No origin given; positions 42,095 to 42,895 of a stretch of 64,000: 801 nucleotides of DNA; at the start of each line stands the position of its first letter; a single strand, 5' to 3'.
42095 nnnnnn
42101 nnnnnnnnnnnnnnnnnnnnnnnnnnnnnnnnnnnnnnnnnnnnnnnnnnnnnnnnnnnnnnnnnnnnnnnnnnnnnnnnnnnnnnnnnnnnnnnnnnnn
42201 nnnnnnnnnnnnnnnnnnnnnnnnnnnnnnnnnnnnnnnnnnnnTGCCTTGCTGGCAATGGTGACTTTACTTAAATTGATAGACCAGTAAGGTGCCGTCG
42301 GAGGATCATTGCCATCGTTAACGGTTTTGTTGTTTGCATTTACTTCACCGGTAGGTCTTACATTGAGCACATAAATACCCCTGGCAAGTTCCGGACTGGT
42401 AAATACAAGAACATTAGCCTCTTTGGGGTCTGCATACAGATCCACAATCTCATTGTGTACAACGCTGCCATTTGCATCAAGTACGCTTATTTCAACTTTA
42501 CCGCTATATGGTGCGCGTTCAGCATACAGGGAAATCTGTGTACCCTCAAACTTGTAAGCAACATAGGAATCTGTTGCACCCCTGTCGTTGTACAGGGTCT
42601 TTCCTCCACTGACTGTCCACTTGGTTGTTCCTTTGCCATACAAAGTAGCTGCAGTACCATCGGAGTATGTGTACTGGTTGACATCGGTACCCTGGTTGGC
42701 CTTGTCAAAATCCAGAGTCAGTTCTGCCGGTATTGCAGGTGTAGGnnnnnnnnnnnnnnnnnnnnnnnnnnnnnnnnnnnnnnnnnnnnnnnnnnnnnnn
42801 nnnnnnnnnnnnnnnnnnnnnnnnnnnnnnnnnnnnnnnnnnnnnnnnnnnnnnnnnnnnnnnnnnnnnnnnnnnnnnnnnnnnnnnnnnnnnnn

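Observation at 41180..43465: Four tandem ~165-aa unassigned beta-sandwich-like modules with PT linkers in a 1761-aa secreted lyase; the repeats are also visible at DNA level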

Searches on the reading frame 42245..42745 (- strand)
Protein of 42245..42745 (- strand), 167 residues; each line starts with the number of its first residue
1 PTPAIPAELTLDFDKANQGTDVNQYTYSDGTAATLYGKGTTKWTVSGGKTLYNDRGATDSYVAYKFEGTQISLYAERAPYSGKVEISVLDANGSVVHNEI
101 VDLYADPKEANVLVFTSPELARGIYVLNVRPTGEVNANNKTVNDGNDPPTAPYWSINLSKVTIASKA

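Call 7: search_protein_families(library=pfam, proteins=[window:42245-42745:-], max_evalue=10)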
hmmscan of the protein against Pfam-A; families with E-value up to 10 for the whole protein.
seq(167 aa): 4 families
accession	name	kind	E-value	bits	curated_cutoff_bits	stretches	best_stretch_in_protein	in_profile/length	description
PF18962.6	Por_Secre_tail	-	0.018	15.7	27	1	80-134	18-67/75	Secretion system C-terminal sorting domain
PF13648.12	Lipocalin_4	-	0.027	15.8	22.4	1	12-72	29-88/89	Lipocalin-like domain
PF17789.7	MG4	-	0.11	13.1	24.7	1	78-108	14-41/95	Macroglobulin domain MG4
PF17583.7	DUF5484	-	0.2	11.8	27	1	122-135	10-23/43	Family of unknown function (DUF5484)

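Call 9: find_homologous_proteins(query=window:42245-42730:-, max_evalue=0.001)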
Query seq(162 aa): 23 candidates shared short words with the query, none scored E <= 0.001.

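Call 21: predict_structure(alignment_id=A1)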
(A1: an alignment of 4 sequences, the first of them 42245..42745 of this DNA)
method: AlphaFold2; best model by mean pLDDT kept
length: 167 residues; sequences in the alignment: 4
mean_pLDDT: 76.0   pTM: 0.77
mean pLDDT of the five models: 76.0, 66.6, 65.8, 64.3, 57.7
residues with pLDDT >= 90: 44; 70-90: 58; 50-70: 54; < 50: 11
segments of 3 or more residues with pLDDT < 50: 1-3, 146-148
pLDDT, mean of each block of 10 residues (from residue 1): 59 70 63 62 63 68 88 89 91 94 87 93 91 71 50 74 79
secondary structure, 60 per line:
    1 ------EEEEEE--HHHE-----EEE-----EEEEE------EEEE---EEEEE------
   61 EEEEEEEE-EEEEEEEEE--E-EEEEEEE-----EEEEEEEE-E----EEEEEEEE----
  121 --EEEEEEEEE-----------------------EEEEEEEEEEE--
elements in order: E7-12 E24-26 E32-36 E43-46 E50-54 E61-68 E70-78 E83-89 E95-102 E109-116 E123-131 E155-165

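Call 23: search_protein_representatives(alignment_id=A1)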
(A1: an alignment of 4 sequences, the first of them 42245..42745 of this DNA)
Query: 4 sequences, 168 profile positions. Proteins with E-value up to 0.001 (for the whole library): 856; up to 1e-10: 162; up to 1e-30: 11. The best 150 are listed.
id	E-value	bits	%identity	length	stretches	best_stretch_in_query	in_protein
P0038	3.7e-131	449.9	-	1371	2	6-168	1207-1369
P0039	1.2e-81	288.8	-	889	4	14-146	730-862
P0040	1.1e-56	207.5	-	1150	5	55-140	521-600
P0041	6.4e-49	182.3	-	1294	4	54-140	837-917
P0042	1.5e-43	164.8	-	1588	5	56-139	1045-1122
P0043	6.1e-40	153.0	-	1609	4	10-140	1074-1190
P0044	1.2e-39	152.1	-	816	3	40-141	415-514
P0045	1.3e-35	139.0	-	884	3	31-143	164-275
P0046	4.2e-34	134.0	-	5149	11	55-141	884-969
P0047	3.3e-33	131.1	-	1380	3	50-141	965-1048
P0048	3.4e-33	131.1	-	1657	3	43-139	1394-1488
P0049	6.8e-30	120.3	-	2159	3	41-140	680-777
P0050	9.4e-30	119.9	-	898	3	14-140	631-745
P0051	1.6e-29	119.2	-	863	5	42-140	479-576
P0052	8.3e-29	116.8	-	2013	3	55-139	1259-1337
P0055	2.1e-26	109.0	-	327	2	30-142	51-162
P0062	9.8e-24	100.3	-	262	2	30-137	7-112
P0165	2.7e-12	63.1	-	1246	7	60-131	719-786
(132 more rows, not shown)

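Call 24: search_protein_families(library=pfam, proteins=[P0038, P0039, P0040, P0041, P0043, P0044, P0045, P0055, P0062], max_evalue=0.001)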
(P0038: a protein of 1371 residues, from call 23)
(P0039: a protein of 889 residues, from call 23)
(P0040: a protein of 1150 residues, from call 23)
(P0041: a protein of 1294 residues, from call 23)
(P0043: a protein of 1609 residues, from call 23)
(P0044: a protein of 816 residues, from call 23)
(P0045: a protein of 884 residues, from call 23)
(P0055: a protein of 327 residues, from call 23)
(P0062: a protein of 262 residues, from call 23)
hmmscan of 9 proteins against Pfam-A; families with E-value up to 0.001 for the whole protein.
P0038 (1371 aa): 2 families
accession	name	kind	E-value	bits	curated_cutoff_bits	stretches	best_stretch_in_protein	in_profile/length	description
PF23981.1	DUF7305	-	1.1e-15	58.5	27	2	829-946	48-167/185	Domain of unknown function (DUF7305)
PF04357.19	TamB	-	7.5e-05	22.6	22.4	1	728-877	13-162/381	TamB, inner membrane protein subunit of TAM complex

P0039 (889 aa): 4 families
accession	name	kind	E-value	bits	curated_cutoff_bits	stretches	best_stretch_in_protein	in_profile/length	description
PF00395.25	SLH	-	7.4e-38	128.7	20.8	3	167-208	2-42/44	S-layer homology domain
PF16459.11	Phage_TAC_13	-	3.2e-05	24.7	28.8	0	609-653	31-79/98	Phage tail assembly chaperone, TAC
PF17996.7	CE2_N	-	0.00013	22.4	27.9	0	779-855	20-86/108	Carbohydrate esterase 2 N-terminal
PF07495.19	Y_Y_Y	-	0.00049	20.4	26.6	0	504-538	33-64/65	Y_Y_Y domain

P0040 (1150 aa): 6 families
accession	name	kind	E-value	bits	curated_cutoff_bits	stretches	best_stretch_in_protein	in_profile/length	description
PF07632.16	Sde182_NH-like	-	2.2e-87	293.5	26.8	1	35-291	1-268/268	Cellulose-binding Sde182, nucleoside hydrolase-like domain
PF21027.3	Sde0182_C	-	5.9e-23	81.7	27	1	395-474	2-82/83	Cellulose-binding protein Sde0182, C-terminal domain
PF17996.7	CE2_N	-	1.8e-12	47.7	27.9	0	519-591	13-81/108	Carbohydrate esterase 2 N-terminal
PF01833.30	TIG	-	2.9e-06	27.6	20.9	0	818-867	35-78/84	IPT/TIG domain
PF22352.2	K319L-like_PKD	-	4e-06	27.2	27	0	391-442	10-57/84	K319L-like, PKD domain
PF17293.8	Arm-DNA-bind_5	-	1.8e-05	25.6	22.6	0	975-1013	1-41/87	Arm DNA-binding domain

P0041 (1294 aa): 4 families
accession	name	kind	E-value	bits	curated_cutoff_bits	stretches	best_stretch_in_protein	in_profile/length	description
PF18962.6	Por_Secre_tail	-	6.4e-12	46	27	1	1220-1290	1-74/75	Secretion system C-terminal sorting domain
PF22842.2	Pel9A-like_beta_helix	-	9.2e-07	28.6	25.2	1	34-87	5-57/370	Pel9A-like, right handed beta helix region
PF17996.7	CE2_N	-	3.8e-06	27.4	27.9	0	709-775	18-80/108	Carbohydrate esterase 2 N-terminal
PF13287.12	Fn3_assoc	-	0.00018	22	23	0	1154-1188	20-53/59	Fn3 associated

P0043 (1609 aa): 7 families
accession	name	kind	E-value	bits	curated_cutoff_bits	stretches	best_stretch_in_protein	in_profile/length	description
PF16990.11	CBM_35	-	6.5e-21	75.3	28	2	1381-1503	2-118/121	Carbohydrate binding module (family 35)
PF03422.21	CBM_6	-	3.4e-14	53.7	28.9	2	1414-1503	30-123/125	Carbohydrate binding module (family 6)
PF17996.7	CE2_N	-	8.6e-08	32.7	27.9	0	1117-1180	21-80/108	Carbohydrate esterase 2 N-terminal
PF24108.1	DUF7383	-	3.5e-06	27.7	27.9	0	1419-1492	36-108/123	Family of unknown function (DUF7383)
PF18099.7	CBM_35_2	-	6.4e-06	26.6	23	0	1425-1495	35-107/112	Carbohydrate binding module (family 35)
PF20620.4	DUF6805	-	0.00012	22.8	27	0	1424-1475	51-102/133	Family of unknown function (DUF6805)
PF07602.17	DUF1565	-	0.0002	21.2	20.3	1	50-88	4-42/257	Protein of unknown function (DUF1565)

P0044 (816 aa): 2 families
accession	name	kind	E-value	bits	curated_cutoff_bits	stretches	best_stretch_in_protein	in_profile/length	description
PF17996.7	CE2_N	-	1.3e-08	35.3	27.9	0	438-505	19-82/108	Carbohydrate esterase 2 N-terminal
PF00150.24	Cellulase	-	6.7e-08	32.8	23.5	1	80-311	22-243/272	Cellulase (glycosyl hydrolase family 5)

P0045 (884 aa): 4 families
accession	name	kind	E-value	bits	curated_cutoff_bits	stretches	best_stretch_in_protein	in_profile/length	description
PF14587.12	Glyco_hydr_30_2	-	2.6e-24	86.7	27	2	51-175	18-149/364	O-Glycosyl hydrolase family 30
PF17996.7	CE2_N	-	2.2e-07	31.4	27.9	0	199-275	21-93/108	Carbohydrate esterase 2 N-terminal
PF13620.12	CarboxypepD_reg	-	8.4e-05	23.3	32.3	0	248-281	40-73/82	Carboxypeptidase regulatory-like domain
PF17189.10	Glyco_hydro_30C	-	0.00051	20.6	22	0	541-615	19-65/65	Glycosyl hydrolase family 30 beta sandwich domain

P0055 (327 aa): 0 families

P0062 (262 aa): 2 families
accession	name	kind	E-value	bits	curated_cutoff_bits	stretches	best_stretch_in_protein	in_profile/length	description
PF17996.7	CE2_N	-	1.1e-06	29.1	27.9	0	37-105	16-80/108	Carbohydrate esterase 2 N-terminal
PF02382.20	RTX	-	0.00053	20.2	26.8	0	192-246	225-278/311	N-terminal domain in RTX protein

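Call 29: find_encoding_contigs(protein=P0038, flank=10000, max_places=4)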
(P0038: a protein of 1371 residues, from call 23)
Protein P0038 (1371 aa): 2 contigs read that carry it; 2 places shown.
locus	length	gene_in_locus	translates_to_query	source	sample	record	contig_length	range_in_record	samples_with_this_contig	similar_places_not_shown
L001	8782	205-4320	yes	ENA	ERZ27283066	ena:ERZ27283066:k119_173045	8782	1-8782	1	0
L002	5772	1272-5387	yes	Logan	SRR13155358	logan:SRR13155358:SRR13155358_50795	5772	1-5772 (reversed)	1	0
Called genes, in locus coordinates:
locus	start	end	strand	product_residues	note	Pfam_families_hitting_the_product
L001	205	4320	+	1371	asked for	PF23981:DUF7305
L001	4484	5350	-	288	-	PF01261:AP_endonuc_2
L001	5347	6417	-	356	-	PF01408:GFO_IDH_MocA, PF22725:GFO_IDH_MocA_C3, PF02894:GFO_IDH_MocA_C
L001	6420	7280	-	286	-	PF01261:AP_endonuc_2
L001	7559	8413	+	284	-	PF02311:AraC_binding, PF07883:Cupin_2, PF00165:HTH_AraC, PF12833:HTH_18, PF00165:HTH_AraC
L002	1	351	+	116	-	?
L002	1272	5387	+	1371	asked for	PF23981:DUF7305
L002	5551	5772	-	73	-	?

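Call 33: search_protein_families(library=pfam, alignment_id=A2, max_evalue=0.01)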
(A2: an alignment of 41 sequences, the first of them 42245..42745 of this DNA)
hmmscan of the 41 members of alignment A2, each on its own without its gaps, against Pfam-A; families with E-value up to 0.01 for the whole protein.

A. member 1, window:42245-42745:- (167 aa): 0 families

B. families by the number of members that match (of 41 scanned): 5 families
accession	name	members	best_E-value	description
PF17996.7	CE2_N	13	7.4e-05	Carbohydrate esterase 2 N-terminal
PF14734.12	DUF4469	1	0.0017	Domain of unknown function (DUF4469) with IG-like fold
PF02382.20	RTX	1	0.0046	N-terminal domain in RTX protein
PF18962.6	Por_Secre_tail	1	0.0049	Secretion system C-terminal sorting domain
PF18669.6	Trp_ring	1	0.0065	Trimeric autotransporter adhesin Trp ring domain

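Call 34: search_solved_structures(query=A2, max_evalue=0.01, show_alignments=2)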
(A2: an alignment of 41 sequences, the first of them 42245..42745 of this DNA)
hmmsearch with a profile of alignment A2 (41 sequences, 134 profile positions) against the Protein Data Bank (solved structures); distinct sequences matched with E-value up to 0.01: 1.
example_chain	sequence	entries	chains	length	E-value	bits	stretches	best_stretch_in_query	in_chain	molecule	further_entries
3nqh_A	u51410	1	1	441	1.4e-10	44.2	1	28-119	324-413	Glycosyl hydrolase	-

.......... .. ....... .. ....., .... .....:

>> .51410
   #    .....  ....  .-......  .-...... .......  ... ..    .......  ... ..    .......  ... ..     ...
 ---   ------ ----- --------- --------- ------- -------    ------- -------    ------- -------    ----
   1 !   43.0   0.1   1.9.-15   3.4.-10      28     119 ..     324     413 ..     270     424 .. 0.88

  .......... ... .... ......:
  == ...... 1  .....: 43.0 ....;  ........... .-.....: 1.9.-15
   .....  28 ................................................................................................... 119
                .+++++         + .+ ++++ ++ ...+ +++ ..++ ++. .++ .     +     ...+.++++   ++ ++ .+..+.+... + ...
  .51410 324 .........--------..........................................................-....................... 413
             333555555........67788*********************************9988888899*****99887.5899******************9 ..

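Call 37: find_homologous_proteins(query=A2, max_evalue=0.00001)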
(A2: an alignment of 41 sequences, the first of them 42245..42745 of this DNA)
Query A2 (41 sequences) (167 aa, profile of the alignment): 37 proteins with E <= 0.00001 among 2132 candidates.
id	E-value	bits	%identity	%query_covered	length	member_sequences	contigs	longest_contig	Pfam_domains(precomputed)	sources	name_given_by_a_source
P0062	2.7e-98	343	34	48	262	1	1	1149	PF17996.8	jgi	jgi:hypothetical protein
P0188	2.2e-82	291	40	48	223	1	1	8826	PF21557.4,PF17996.8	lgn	-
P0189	2.2e-61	223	35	48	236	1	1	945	PF17996.8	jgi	-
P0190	1.2e-50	189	47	23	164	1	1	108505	-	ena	-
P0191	1.8e-49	185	32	74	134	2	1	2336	PF17996.8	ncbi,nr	ncbi:MAG TPA: hypothetical protein VHY08_06980, partial [Bacillota bacterium]|nr:hypothetical protei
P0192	2.2e-45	172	30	75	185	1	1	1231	PF17996.8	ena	-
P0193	4.1e-44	167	37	49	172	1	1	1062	-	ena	-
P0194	1.1e-40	156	48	24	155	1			-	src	-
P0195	1.9e-39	152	30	71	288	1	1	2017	PF14200.13,PF00652.29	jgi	jgi:hexosaminidase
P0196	1.3e-37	146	28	80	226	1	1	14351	-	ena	-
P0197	2.7e-36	142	32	82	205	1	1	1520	-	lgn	-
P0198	1.5e-32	130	26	41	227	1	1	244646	PF17996.8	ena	-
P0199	9.0e-29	118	27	47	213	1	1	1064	PF17996.8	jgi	jgi:hypothetical protein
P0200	3.0e-27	113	37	46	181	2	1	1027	-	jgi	-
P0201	8.6e-27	111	42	46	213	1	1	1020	-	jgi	jgi:hypothetical protein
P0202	5.2e-25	106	28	41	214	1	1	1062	PF17996.8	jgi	jgi:bacillopeptidase F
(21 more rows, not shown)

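Call 44: predict_structure(alignment_id=A2)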
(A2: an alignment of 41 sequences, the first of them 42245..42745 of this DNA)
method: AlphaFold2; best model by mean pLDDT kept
length: 167 residues; sequences in the alignment: 41
mean_pLDDT: 95.5   pTM: 0.89
mean pLDDT of the five models: 95.5, 93.0, 93.0, 92.7, 92.3
residues with pLDDT >= 90: 149; 70-90: 18; 50-70: 0; < 50: 0
segments of 3 or more residues with pLDDT < 50: none
pLDDT, mean of each block of 10 residues (from residue 1): 85 96 98 96 91 97 98 98 98 98 98 98 98 96 89 95 94
secondary structure, 60 per line:
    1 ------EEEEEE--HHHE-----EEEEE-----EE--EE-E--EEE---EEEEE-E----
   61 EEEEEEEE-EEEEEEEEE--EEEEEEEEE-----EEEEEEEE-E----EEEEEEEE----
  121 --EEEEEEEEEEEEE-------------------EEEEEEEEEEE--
elements in order: E7-12 E24-28 E44-46 E50-54 E61-68 E70-78 E81-89 E95-102 E109-116 E123-135 E155-165

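Call 54: search_protein_families(library=ncbifam, alignment_id=A2, max_evalue=0.01)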
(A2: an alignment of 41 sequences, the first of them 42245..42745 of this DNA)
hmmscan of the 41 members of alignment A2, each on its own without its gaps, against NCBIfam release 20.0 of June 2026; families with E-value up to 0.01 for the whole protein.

A. member 1, window:42245-42745:- (167 aa): 0 families

B. families by the number of members that match (of 41 scanned): 1 family
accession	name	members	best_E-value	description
TIGR04183.1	Por_Secre_tail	1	0.0055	T9SS type A sorting domain-containing protein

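Call 56: fold_search(model_id=the predicted structure, library=pdb)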
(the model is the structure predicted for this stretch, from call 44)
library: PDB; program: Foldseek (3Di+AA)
matches with E <= 10: 1477; with E <= 0.001: 35
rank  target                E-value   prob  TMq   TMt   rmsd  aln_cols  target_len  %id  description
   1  3nqh                  8.2e-08  1.00  0.57  0.23   5.6       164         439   18  Crystal structure of a glycosyl hydrolase (BT_2959) from BACTEROIDES THETAIOTAOMICRON VPI-5482 at 2.11 A resolution (released 2010-07-28)
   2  8x8h_A                5.5e-05  1.00  0.34  0.38   8.9       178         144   13  A carbohydrate binding domain of a putative pectate lyase (released 2024-12-04)
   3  2cdp_A                9.5e-05  1.00  0.42  0.49   8.8       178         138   15  Structure of a CBM6 in complex with neoagarohexaose (released 2006-02-08)
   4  6hfz_D                1.0e-04  1.00  0.52  0.26   6.7       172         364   13  Crystal structure of a two-domain esterase (CEX) active on acetylated mannans (released 2019-09-11)
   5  7ehg_E                1.0e-04  1.00  0.49  0.57   6.7       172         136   14  Crystal Structure of MiXBM (released 2022-03-30)
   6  2cdp_D                1.0e-04  1.00  0.42  0.51   9.1       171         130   15  Structure of a CBM6 in complex with neoagarohexaose (released 2006-02-08)
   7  2cdp_B                1.2e-04  1.00  0.44  0.55   7.7       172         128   13  Structure of a CBM6 in complex with neoagarohexaose (released 2006-02-08)
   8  6hfz_C                1.4e-04  1.00  0.45  0.22   4.5       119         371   17  Crystal structure of a two-domain esterase (CEX) active on acetylated mannans (released 2019-09-11)
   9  7ehg_F                1.4e-04  1.00  0.49  0.58   6.7       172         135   14  Crystal Structure of MiXBM (released 2022-03-30)
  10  7ehg_C                1.5e-04  1.00  0.47  0.56   6.7       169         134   14  Crystal Structure of MiXBM (released 2022-03-30)
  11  8iqe_D                2.0e-04  1.00  0.46  0.18   5.6       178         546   14  Crystal structure of tetrameric K2-2 TSP (released 2024-02-21)
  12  8jmr_B                2.1e-04  1.00  0.36  0.36   6.2       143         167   11  Crystal structure of hinokiresinol synthase in complex with 1,7-bis(4-hydroxyphenyl)hepta-1,6-dien-3-one (released 2023-12-20)
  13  2cdo_B                2.3e-04  1.00  0.44  0.51   8.0       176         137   14  structure of agarase carbohydrate binding module in complex with neoagarohexaose (released 2006-02-16)
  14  2cdo_C                2.3e-04  1.00  0.43  0.50   8.2       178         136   15  structure of agarase carbohydrate binding module in complex with neoagarohexaose (released 2006-02-16)
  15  6hh9_B                2.4e-04  1.00  0.51  0.25   8.5       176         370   14  Crystal structure of a two-domain esterase (CEX) active on acetylated mannans co-crystallized with mannopentaose (released 2019-09-11)
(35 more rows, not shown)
